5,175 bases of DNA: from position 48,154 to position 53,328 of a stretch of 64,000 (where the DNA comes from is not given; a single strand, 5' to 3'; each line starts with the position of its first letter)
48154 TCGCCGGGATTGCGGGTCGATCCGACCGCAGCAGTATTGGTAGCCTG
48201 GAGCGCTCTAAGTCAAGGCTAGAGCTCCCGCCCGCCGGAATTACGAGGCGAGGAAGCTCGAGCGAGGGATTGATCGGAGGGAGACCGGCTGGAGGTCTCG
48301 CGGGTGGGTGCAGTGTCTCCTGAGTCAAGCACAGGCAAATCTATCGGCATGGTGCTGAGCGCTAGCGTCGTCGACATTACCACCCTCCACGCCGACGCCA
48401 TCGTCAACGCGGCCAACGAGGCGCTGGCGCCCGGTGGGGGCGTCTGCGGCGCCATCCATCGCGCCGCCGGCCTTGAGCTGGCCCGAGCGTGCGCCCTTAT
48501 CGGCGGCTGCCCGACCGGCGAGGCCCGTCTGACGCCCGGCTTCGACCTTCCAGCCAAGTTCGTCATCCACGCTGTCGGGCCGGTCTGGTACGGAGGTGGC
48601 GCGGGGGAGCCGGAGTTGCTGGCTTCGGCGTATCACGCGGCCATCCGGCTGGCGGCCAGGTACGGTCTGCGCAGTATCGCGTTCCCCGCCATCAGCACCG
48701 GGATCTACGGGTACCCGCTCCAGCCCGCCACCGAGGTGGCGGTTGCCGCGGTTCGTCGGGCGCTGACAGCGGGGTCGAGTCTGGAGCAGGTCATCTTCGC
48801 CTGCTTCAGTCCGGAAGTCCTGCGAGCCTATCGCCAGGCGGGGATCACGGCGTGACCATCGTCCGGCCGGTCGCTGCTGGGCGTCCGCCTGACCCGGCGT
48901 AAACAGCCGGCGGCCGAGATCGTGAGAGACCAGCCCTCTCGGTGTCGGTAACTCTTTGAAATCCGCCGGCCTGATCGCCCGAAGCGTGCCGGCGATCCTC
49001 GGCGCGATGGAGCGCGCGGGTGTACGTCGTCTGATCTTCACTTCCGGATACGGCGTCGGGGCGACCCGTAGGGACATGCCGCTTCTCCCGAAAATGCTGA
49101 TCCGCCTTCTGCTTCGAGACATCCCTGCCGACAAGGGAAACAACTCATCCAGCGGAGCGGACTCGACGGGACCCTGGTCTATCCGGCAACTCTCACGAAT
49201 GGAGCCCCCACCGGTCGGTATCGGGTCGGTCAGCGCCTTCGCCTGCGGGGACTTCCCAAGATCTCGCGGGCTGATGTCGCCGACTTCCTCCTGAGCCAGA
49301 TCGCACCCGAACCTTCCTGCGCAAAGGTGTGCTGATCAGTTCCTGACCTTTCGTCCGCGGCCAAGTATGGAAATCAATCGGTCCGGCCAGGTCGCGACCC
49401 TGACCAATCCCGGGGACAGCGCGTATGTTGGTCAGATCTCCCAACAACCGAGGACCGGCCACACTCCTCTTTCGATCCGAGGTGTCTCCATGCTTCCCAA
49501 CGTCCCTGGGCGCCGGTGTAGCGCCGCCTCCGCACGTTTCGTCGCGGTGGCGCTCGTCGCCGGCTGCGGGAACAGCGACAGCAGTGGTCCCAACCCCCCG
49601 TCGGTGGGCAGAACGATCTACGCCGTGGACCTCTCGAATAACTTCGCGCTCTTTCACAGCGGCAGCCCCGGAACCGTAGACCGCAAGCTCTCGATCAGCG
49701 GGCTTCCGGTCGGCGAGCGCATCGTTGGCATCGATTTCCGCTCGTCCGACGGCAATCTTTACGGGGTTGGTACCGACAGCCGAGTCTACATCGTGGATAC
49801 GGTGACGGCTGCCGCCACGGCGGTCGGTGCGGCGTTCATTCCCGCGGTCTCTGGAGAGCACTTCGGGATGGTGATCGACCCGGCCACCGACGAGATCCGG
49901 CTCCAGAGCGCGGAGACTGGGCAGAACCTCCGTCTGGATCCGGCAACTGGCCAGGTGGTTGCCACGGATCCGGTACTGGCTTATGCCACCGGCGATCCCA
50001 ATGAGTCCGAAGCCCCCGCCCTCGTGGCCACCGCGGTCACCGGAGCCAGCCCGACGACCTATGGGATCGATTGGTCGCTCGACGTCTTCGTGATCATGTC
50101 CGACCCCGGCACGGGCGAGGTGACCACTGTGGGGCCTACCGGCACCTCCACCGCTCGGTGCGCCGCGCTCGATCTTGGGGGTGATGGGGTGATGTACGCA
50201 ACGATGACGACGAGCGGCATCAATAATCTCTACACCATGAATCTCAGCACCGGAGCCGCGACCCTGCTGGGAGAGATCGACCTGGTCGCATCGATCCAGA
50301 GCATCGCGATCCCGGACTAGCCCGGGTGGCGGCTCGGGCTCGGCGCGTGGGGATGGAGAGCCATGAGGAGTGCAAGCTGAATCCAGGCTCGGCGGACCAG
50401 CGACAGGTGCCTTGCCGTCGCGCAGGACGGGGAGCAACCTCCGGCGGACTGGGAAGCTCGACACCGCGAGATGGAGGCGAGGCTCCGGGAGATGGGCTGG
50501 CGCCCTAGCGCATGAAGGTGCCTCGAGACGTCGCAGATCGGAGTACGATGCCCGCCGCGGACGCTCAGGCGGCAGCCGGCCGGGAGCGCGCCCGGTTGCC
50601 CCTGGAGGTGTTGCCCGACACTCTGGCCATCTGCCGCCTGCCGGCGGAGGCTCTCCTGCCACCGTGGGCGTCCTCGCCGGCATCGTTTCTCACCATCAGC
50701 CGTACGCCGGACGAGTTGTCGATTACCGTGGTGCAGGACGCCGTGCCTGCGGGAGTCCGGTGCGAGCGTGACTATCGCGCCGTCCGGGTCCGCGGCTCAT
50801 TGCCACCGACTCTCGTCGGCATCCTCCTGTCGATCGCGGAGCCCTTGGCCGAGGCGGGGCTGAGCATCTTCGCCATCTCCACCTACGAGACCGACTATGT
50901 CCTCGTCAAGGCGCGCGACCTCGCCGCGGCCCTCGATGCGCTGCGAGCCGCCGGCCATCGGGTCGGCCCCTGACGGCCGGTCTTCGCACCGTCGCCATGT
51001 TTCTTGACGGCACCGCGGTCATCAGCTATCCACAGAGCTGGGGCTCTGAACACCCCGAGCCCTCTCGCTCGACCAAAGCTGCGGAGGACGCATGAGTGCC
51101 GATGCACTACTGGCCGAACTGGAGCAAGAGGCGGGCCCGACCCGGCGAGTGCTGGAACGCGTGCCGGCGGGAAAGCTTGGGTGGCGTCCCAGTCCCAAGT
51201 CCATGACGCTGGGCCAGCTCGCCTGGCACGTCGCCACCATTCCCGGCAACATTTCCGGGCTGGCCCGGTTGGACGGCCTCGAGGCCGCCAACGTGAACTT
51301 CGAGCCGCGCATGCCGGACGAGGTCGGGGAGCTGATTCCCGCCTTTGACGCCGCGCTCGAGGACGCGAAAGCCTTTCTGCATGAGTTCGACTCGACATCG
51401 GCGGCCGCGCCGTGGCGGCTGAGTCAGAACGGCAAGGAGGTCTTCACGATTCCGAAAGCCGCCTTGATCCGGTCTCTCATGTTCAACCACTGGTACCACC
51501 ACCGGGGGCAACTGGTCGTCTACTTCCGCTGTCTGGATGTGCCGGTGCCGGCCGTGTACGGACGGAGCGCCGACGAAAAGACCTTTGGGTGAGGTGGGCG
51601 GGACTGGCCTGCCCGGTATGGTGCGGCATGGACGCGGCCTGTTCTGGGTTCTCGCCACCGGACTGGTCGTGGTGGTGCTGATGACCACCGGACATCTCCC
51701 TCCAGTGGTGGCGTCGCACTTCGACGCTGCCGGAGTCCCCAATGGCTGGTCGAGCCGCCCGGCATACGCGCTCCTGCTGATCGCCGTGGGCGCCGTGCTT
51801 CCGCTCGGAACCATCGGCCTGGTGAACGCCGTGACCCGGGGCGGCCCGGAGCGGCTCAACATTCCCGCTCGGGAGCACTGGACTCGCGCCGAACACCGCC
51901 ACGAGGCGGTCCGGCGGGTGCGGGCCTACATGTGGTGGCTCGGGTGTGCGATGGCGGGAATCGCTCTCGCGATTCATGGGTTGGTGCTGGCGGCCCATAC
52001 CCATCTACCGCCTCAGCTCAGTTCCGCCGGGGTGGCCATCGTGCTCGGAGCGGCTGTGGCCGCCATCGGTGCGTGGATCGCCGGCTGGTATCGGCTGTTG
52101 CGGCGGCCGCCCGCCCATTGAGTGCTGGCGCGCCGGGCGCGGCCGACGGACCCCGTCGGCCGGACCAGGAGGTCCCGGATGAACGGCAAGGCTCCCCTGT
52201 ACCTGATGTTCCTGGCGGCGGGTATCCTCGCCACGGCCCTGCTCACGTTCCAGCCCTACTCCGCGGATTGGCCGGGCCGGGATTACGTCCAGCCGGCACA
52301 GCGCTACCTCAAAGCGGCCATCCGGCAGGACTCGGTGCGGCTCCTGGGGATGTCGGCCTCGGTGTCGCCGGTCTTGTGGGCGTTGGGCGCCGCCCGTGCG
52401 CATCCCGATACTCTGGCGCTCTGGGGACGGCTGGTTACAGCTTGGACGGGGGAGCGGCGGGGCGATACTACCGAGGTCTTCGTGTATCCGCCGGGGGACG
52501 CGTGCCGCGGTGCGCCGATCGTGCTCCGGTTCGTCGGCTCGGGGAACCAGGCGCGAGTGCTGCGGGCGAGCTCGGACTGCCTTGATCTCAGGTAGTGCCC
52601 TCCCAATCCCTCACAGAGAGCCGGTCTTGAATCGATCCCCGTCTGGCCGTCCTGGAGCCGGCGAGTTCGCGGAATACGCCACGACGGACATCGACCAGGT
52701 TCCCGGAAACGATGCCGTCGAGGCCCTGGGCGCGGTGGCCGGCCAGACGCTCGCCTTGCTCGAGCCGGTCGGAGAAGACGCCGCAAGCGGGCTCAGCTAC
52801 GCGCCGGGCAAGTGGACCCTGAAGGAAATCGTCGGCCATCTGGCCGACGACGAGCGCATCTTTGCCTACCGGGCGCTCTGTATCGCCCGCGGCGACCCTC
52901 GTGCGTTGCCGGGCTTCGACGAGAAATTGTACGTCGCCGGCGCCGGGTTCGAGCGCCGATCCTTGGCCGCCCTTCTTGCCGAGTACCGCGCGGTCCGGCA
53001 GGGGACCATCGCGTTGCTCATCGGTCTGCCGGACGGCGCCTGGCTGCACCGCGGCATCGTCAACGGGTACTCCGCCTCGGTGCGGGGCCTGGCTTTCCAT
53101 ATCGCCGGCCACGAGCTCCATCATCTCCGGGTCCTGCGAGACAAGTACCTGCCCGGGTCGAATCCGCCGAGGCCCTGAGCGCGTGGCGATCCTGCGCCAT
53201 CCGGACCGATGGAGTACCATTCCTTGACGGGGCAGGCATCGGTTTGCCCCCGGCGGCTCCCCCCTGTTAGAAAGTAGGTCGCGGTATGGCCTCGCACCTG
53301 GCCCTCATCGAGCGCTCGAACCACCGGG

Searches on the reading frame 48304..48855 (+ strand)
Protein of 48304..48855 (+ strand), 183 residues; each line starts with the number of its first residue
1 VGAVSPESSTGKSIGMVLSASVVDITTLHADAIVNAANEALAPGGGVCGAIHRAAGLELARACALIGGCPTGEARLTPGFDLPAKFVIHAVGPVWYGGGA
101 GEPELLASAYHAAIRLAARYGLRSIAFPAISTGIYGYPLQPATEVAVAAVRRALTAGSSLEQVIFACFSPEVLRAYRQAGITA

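Call 38: search_protein_families(library=pfam, proteins=[window:48304-48855:+], max_evalue=0.01)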
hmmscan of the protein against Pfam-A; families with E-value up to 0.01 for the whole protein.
window:48304-48855:+ (183 aa): 1 family
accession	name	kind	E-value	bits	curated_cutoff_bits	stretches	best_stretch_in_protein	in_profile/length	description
PF01661.27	Macro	-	2.9e-42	143.8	22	1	34-146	1-118/118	Macro domain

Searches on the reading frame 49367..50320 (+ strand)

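Call 56: search_protein_families(library=pfam, proteins=[window:49367-50320:+], max_evalue=0.001)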
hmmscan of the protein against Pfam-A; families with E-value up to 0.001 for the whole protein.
window:49367-50320:+ (317 aa): 1 family
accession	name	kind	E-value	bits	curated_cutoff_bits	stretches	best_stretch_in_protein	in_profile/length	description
PF14339.12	DUF4394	-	5.1e-49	167.1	29.6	1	94-314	3-230/230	Domain of unknown function (DUF4394)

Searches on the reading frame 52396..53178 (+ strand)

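Call 56: search_protein_families(library=pfam, proteins=[window:52396-53178:+], max_evalue=0.001)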
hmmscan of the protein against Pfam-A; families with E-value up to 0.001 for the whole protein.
window:52396-53178:+ (260 aa): 2 families
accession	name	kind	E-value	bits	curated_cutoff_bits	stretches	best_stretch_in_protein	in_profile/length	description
PF12867.12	DinB_2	-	2.9e-16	60.5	24.8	1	116-246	7-127/128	DinB superfamily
PF11716.13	MDMPI_N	-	0.00017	22.7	24.2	1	113-224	3-115/140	Mycothiol maleylpyruvate isomerase N-terminal domain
